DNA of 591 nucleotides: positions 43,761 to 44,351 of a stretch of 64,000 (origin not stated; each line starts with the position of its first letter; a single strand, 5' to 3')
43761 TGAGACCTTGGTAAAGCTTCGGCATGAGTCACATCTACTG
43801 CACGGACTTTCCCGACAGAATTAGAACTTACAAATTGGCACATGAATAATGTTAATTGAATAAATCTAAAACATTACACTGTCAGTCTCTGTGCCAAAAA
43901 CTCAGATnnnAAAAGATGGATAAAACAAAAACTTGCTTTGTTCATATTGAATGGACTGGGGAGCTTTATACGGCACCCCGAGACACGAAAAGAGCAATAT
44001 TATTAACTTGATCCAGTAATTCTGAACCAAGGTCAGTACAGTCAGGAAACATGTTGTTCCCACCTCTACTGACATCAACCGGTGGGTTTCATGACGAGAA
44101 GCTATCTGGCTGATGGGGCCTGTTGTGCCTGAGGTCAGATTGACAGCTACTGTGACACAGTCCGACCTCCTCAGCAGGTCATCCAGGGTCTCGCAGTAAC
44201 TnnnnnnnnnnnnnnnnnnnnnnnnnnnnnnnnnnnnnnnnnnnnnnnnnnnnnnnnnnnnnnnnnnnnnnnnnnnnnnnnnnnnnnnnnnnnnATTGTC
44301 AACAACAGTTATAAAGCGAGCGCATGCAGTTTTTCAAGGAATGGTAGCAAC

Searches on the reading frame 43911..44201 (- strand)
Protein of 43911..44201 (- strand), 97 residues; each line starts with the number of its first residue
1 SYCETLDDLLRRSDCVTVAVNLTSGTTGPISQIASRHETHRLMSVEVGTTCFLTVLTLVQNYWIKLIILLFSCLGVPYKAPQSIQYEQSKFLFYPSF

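Call 88: search_protein_families(library=pfam, max_evalue=0.1, proteins=[window:43911-44201:-])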
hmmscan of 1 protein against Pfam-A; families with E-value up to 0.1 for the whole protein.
seq(97 aa): 2 families
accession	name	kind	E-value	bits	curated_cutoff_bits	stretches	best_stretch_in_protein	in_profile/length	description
PF02826.25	2-Hacid_dh_C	-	0.037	13.8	25.1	1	4-31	83-110/178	D-isomer specific 2-hydroxyacid dehydrogenase, NAD binding domain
PF03311.19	Cornichon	-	0.04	14.6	29.2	1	33-70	36-73/122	Cornichon protein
